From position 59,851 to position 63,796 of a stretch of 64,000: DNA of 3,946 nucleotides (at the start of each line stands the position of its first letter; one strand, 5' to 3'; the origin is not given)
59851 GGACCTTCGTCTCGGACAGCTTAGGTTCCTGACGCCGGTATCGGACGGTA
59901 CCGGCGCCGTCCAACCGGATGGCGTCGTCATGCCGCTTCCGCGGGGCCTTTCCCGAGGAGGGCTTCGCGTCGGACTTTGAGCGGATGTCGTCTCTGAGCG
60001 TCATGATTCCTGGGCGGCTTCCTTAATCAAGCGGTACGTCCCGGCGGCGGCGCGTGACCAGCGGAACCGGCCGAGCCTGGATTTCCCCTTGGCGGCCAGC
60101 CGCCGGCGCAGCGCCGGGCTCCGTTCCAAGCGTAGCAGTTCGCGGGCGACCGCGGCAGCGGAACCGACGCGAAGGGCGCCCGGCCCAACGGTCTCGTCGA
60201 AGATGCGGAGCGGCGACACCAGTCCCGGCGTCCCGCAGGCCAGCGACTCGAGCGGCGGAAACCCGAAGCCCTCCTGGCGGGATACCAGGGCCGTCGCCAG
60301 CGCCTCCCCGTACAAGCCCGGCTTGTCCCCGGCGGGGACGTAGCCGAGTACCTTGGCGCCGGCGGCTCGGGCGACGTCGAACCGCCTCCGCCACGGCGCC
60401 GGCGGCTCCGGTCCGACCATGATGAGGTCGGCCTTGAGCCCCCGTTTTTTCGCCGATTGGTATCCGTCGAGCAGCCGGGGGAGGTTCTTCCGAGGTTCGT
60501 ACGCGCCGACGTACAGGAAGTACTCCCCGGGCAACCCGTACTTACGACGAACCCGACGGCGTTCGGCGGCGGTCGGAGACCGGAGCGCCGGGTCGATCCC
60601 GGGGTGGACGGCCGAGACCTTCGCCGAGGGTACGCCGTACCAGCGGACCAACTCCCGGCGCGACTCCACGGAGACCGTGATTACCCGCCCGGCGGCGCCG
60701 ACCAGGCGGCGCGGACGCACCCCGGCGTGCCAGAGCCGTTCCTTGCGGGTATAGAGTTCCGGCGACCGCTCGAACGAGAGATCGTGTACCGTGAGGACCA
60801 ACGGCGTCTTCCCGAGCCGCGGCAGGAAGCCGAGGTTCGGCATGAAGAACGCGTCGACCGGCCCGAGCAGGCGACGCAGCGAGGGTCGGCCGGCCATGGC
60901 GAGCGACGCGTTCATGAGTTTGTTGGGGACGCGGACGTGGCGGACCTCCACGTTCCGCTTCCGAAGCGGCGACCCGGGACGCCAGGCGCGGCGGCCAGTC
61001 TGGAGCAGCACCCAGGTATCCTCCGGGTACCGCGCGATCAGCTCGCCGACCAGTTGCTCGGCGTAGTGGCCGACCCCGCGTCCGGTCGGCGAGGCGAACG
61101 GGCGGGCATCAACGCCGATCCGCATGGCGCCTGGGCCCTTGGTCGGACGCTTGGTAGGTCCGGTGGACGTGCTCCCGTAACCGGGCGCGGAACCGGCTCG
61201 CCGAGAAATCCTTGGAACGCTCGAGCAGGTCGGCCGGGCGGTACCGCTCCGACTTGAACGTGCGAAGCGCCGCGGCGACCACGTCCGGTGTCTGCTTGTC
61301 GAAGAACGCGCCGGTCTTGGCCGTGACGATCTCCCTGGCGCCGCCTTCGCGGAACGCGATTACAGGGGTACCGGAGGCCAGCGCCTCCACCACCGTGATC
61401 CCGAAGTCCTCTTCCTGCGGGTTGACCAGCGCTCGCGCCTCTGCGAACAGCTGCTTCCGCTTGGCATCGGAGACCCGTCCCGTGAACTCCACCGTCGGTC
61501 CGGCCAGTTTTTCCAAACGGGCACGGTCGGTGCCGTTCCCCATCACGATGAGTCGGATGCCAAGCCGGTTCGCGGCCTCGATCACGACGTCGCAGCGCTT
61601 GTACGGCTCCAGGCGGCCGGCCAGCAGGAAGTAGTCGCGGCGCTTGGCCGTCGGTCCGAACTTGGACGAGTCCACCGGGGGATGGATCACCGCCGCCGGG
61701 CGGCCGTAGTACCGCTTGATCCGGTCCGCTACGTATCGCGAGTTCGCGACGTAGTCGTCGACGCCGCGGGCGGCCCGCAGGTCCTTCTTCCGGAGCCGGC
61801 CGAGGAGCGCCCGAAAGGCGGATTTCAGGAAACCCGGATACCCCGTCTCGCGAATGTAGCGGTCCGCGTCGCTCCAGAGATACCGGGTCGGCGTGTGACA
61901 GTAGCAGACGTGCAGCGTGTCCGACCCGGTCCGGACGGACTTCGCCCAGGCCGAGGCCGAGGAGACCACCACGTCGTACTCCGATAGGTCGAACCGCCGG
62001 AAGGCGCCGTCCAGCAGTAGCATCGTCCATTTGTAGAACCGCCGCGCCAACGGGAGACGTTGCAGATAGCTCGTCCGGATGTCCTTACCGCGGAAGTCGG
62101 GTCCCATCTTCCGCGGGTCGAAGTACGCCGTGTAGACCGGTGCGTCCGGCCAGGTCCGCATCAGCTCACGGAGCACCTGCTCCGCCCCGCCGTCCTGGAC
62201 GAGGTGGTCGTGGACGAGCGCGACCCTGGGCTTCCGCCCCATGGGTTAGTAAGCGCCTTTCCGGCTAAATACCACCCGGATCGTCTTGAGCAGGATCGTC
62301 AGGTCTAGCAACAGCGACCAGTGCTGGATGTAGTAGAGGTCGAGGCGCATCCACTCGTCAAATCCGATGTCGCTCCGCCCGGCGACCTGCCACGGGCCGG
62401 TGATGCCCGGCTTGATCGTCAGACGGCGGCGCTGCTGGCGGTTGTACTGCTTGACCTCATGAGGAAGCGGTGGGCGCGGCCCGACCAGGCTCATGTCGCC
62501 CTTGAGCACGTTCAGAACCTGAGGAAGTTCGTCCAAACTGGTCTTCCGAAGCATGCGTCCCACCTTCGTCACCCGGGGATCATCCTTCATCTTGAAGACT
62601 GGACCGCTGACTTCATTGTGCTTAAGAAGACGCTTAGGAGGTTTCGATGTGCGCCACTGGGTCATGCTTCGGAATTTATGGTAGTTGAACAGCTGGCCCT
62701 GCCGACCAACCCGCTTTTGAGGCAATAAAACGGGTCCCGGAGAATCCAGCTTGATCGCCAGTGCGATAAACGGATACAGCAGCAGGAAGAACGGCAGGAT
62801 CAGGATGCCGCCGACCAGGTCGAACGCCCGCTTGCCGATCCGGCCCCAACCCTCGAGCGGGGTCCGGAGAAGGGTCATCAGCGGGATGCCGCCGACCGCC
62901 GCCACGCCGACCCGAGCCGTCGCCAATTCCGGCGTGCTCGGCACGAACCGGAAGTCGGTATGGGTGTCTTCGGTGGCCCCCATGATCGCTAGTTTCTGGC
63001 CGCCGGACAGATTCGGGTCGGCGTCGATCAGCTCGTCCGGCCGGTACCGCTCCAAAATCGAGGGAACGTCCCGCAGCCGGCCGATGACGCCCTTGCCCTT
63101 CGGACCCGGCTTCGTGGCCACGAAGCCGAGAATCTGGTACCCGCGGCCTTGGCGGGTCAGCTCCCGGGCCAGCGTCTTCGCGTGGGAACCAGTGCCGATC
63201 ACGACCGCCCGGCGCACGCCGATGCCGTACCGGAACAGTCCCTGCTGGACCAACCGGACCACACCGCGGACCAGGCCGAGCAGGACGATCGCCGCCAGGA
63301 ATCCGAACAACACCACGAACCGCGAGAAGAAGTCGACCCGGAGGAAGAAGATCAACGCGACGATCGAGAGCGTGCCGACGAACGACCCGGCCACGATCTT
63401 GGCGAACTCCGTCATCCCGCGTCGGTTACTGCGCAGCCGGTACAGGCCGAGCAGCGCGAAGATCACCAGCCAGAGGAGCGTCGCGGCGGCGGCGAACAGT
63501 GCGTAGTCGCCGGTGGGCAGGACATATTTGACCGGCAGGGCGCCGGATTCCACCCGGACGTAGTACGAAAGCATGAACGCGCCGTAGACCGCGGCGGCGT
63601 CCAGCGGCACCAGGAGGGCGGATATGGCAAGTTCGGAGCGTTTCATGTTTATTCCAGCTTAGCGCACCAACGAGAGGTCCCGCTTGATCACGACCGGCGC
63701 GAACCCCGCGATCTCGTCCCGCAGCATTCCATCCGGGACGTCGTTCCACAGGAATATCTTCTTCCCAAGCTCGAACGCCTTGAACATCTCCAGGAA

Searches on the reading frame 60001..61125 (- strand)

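Call 30: search_protein_families(library=ncbifam, proteins=[window:60001-61125:-], max_evalue=0.00001)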
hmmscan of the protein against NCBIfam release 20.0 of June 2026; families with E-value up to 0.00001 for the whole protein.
window:60001-61125:- (374 aa): 3 families
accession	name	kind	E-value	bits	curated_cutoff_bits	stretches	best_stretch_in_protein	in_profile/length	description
TIGR04047.1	MSMEG_0565_glyc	hypoth_equivalog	1.3e-20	73.8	259.85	1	140-361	134-365/373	MSMEG_0565 family glycosyltransferase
TIGR03449.1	mycothiol_MshA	equivalog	1e-11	44.4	462.5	1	106-372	125-405/406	D-inositol-3-phosphate glycosyltransferase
TIGR02149.1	glgA_Coryne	subfamily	2e-10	40.4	302.4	1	99-368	98-388/391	glycogen synthase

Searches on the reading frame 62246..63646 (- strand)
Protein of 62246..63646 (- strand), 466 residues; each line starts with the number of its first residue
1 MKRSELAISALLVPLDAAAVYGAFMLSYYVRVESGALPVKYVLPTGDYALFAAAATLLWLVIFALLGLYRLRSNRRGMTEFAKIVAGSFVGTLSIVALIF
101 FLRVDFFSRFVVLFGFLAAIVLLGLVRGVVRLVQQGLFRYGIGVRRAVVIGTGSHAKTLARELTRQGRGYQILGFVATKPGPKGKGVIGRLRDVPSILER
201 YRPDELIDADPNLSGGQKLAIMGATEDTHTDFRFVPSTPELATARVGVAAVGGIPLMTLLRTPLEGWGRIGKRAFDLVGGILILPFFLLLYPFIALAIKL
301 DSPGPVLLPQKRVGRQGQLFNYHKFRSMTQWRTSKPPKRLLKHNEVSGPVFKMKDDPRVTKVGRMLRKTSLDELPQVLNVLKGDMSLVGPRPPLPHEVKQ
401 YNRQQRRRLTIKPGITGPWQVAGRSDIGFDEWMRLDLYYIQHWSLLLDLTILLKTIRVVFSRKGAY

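Call 30: search_protein_families(library=ncbifam, proteins=[window:62246-63646:-], max_evalue=0.00001)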
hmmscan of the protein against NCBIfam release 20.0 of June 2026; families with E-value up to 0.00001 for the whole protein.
window:62246-63646:- (466 aa): 10 families
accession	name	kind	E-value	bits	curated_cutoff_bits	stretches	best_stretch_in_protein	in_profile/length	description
TIGR03025.1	EPS_sugtrans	subfamily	2.2e-123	412.8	295.55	1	16-466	3-445/445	exopolysaccharide biosynthesis polyprenyl glycosylphosphotransferase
TIGR03023.1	WcaJ_sugtrans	equivalog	2.3e-102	343.6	410.75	1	16-466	3-453/453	undecaprenyl-phosphate glucose phosphotransferase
TIGR03022.1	WbaP_sugtrans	subfamily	5.3e-92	309.4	403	1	15-466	4-456/456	undecaprenyl-phosphate galactose phosphotransferase WbaP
NF041877.1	EPS_EpsZ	equivalog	1.1e-75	255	800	1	43-465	36-458/459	exopolysaccharide biosynthesis polyisoprenyl-phosphate hexose-1-phosphate transferase EpsZ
TIGR03013.1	EpsB_2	subfamily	2.9e-61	207.9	393.35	2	268-465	251-442/443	TIGR03013 family XrtA/PEP-CTERM system glycosyltransferase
NF052601.1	undeca_RfbP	equivalog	5.9e-60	202.6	330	1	268-465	41-243/244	undecaprenyl-phosphate galactose phosphotransferase family protein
NF011751.0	PRK15204.1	equivalog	1.6e-55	188.6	907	1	269-466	277-476/476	undecaprenyl-phosphate galactose phosphotransferase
NF007518.0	PRK10124.1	equivalog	1.5e-48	165.7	684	1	56-466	52-464/464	undecaprenyl-phosphate glucose phosphotransferase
NF050817.1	PolSacchBiosHfsE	equivalog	6.4e-33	114.2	750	1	271-459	271-459/467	polysaccharide biosynthesis protein HfsE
NF045514.1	glycotran_HepC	equivalog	6.6e-22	77.9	140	1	271-392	116-211/220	heterocyst development glycosyltransferase HepC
